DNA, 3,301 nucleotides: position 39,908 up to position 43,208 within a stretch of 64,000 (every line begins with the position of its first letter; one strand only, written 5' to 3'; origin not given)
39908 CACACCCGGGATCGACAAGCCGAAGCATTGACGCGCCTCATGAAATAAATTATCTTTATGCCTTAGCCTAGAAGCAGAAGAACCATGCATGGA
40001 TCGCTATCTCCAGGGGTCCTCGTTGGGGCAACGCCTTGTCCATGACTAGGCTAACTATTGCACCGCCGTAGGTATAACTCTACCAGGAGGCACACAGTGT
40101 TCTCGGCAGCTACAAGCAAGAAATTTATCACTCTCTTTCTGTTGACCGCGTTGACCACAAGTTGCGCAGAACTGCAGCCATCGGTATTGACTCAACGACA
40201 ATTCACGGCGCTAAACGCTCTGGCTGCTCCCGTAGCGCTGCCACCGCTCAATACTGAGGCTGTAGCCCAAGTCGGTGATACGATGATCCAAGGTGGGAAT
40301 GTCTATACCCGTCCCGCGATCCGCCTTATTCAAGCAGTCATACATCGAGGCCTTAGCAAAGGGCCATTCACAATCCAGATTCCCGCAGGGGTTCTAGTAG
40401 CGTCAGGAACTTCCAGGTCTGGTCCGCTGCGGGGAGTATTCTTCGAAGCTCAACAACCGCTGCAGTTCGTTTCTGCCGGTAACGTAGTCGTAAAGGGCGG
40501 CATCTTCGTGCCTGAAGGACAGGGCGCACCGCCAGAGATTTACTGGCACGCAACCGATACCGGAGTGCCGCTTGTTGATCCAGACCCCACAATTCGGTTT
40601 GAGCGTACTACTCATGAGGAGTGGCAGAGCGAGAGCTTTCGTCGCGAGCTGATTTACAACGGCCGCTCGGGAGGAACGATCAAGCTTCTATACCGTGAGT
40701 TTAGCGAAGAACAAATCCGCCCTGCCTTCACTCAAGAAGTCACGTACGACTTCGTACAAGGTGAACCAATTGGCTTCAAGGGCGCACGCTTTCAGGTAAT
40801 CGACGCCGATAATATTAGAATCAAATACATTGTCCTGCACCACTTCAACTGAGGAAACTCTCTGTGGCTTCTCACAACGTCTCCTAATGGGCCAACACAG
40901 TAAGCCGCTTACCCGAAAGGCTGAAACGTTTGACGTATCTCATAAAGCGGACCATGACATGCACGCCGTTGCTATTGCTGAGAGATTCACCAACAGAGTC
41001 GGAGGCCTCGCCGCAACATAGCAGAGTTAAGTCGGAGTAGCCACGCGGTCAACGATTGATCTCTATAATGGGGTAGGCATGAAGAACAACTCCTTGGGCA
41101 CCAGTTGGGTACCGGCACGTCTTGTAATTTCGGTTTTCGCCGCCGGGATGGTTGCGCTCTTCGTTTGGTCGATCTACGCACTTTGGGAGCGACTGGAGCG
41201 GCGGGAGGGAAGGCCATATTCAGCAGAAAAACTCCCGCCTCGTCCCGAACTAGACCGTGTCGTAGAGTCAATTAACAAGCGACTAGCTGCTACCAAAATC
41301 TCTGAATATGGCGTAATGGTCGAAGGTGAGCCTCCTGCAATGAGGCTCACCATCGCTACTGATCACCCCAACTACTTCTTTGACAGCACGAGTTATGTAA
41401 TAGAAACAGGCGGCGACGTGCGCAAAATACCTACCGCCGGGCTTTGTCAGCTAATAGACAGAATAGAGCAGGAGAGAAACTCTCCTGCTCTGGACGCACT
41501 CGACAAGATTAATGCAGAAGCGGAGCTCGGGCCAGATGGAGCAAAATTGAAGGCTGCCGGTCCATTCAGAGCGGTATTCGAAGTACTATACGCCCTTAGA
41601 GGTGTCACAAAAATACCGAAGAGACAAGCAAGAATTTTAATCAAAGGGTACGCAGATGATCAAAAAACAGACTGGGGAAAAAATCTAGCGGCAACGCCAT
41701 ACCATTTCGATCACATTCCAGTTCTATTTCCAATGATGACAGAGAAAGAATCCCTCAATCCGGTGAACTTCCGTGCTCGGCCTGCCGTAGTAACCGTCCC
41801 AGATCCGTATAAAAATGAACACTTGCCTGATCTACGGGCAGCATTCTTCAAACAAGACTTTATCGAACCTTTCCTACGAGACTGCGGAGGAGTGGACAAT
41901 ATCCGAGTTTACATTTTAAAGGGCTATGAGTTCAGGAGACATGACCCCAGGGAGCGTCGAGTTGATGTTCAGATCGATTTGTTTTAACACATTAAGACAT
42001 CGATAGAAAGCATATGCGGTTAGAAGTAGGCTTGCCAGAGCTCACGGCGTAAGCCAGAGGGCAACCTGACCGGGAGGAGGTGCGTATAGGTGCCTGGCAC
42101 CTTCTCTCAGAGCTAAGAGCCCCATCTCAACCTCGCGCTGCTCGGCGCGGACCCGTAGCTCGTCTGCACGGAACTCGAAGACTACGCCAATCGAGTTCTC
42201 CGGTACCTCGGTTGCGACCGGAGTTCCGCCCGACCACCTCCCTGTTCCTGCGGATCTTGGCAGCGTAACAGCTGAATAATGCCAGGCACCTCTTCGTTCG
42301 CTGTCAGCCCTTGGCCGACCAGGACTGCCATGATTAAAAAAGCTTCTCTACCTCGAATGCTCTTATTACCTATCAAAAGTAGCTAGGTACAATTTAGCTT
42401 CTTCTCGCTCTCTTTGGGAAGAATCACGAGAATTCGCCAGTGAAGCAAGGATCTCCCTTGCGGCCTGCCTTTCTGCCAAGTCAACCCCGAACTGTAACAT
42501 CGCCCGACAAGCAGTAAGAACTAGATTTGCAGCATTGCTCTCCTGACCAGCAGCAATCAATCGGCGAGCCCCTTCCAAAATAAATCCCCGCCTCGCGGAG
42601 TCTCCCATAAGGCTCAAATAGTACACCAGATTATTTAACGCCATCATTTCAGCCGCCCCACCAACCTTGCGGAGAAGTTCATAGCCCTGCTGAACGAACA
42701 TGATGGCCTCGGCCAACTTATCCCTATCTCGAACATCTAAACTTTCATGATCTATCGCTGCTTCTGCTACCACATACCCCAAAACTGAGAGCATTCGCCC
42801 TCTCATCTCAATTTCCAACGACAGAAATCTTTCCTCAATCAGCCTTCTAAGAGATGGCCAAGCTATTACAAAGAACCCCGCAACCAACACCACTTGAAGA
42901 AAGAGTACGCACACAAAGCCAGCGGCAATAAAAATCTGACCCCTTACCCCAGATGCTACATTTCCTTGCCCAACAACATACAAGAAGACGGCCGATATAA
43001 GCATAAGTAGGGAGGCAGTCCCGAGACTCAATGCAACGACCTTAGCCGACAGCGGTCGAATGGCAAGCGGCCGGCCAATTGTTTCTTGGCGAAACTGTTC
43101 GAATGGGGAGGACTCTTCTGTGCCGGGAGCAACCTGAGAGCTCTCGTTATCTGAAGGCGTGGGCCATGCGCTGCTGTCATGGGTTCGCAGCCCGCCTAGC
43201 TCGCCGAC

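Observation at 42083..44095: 2-kb cassette bounded by 18-bp direct repeats: DUF4365-like nuclease-fold protein coupled to a TM + helical-repeat protein (candidate two-gene defence system)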

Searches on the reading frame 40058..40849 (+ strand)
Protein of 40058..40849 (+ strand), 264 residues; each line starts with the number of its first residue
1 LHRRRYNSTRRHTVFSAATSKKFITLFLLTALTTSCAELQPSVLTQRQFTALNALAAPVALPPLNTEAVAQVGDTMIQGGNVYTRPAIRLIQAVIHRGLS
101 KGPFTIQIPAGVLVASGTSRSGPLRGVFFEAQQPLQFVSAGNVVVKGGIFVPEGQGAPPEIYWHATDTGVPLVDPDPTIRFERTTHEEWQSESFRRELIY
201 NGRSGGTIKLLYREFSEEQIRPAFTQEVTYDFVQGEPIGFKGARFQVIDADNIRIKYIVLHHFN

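Call 6: search_protein_families(library=pfam, proteins=[window:40058-40849:+], max_evalue=0.1)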
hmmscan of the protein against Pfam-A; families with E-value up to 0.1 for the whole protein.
window:40058-40849:+ (264 aa): 0 families

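Call 8: search_protein_families(library=padloc, proteins=[window:40058-40849:+], max_evalue=0.1)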
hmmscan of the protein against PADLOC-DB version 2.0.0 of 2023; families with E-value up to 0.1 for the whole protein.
window:40058-40849:+ (264 aa): 0 families

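Call 9: search_protein_families(library=ncbifam, proteins=[window:40058-40849:+], max_evalue=0.1)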
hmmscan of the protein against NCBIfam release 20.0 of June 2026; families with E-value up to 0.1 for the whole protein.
window:40058-40849:+ (264 aa): 0 families

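Call 93: search_protein_families(library=phrogs, proteins=[window:40058-40849:+], max_evalue=0.01)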
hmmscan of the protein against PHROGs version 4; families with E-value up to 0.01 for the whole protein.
window:40058-40849:+ (264 aa): 1 family
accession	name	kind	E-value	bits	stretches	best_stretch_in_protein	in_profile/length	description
phrog_1353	-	unknown function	9.4e-30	105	1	185-264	148-227/230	-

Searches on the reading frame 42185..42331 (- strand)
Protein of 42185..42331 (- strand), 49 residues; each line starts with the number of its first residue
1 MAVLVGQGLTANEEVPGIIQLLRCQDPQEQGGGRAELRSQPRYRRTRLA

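Call 6: search_protein_families(library=pfam, proteins=[window:42185-42331:-], max_evalue=0.1)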
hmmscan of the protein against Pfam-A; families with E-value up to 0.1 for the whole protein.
window:42185-42331:- (49 aa): 0 families

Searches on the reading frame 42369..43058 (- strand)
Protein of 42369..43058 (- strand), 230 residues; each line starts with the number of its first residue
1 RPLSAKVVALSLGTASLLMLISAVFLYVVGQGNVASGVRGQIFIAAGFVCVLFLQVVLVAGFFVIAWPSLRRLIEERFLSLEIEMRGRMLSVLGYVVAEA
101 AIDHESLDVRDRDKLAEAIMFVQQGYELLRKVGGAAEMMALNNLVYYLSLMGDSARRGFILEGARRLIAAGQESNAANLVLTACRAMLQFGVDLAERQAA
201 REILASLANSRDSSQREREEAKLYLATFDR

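Call 67: find_homologous_proteins(query=A4, max_evalue=1e-8)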
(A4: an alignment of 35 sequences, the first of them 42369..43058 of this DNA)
Query A4 (35 sequences) (230 aa, profile of the alignment): 31 proteins with E <= 1e-8 among 8000 candidates.
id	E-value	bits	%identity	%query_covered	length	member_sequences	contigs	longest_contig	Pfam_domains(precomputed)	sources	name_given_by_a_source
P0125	1.0e-94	335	41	93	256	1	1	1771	-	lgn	-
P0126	3.6e-90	320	39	93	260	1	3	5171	-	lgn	-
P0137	9.0e-88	312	41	78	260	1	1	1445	-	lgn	-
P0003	6.2e-85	303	46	68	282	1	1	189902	-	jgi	jgi:hypothetical protein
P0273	9.0e-85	302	40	78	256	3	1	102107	-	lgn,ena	-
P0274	1.2e-84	302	38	94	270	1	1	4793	-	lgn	-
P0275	2.5e-83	297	47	70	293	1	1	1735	-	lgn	-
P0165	4.8e-83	296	37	93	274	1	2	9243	-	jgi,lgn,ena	-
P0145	2.2e-81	291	44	72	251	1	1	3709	-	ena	-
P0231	3.0e-81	291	29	96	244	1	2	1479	-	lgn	-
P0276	3.0e-81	291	48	70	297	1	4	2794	-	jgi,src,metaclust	metaclust:\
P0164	1.3e-80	288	37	93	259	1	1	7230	-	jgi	jgi:hypothetical protein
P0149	1.2e-79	285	42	78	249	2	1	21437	-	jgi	jgi:hypothetical protein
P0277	2.7e-78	281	38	74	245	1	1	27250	-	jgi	jgi:hypothetical protein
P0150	3.0e-78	281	42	68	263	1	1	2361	-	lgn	-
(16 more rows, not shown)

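Call 68: find_encoding_contigs(protein=P0273, flank=5000, max_places=2)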
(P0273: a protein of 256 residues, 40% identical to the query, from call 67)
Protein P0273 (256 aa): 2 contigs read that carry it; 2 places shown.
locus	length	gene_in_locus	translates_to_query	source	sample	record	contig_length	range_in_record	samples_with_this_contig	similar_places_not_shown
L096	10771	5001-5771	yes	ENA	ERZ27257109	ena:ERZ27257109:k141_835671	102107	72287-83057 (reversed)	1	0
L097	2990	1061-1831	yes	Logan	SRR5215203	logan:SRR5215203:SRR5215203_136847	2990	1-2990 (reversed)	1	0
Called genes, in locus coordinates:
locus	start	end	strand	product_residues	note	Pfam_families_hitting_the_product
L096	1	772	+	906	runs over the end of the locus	PF17957:Big_7 (faint), PF00092:VWA, PF13519:VWA_2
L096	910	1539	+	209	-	PF01694:Rhomboid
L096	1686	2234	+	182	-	-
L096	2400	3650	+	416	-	PF13742:tRNA_anti_2, PF02601:Exonuc_VII_L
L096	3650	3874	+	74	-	PF02609:Exonuc_VII_S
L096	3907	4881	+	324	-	PF13431:TPR_17 (faint), PF13432:TPR_16 (faint), PF13428:TPR_14 (faint), PF00515:TPR_1 (faint), PF13414:TPR_11 (faint), PF12895:ANAPC3 (faint), PF13181:TPR_8 (faint), PF07719:TPR_2 (weak), +5 more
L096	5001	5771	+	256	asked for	-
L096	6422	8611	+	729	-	PF00378:ECH_1, PF16113:ECH_2, PF02737:3HCDH_N, PF00725:3HCDH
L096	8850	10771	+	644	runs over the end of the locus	-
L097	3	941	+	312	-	?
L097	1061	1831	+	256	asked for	-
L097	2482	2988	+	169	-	?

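Call 69: find_encoding_contigs(protein=P0277, flank=5000, max_places=2)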
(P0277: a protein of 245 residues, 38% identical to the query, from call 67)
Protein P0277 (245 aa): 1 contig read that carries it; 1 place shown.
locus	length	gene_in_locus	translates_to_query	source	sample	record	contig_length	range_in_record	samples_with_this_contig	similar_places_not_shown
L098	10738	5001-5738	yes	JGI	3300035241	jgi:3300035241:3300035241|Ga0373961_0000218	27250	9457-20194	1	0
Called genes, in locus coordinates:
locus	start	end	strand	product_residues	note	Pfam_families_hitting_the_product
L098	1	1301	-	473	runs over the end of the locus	PF13589:HATPase_c_3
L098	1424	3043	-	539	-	-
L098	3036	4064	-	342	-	PF14072:DndB (weak)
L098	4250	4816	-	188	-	-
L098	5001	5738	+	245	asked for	-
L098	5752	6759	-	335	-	PF13271:DUF4062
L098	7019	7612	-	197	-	PF08291:Peptidase_M15_3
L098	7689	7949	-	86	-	-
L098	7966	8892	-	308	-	PF10124:Mu-like_gpT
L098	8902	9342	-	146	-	-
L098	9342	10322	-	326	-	-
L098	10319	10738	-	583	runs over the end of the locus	PF06074:Portal_Mu, PF04233:Phage_Mu_F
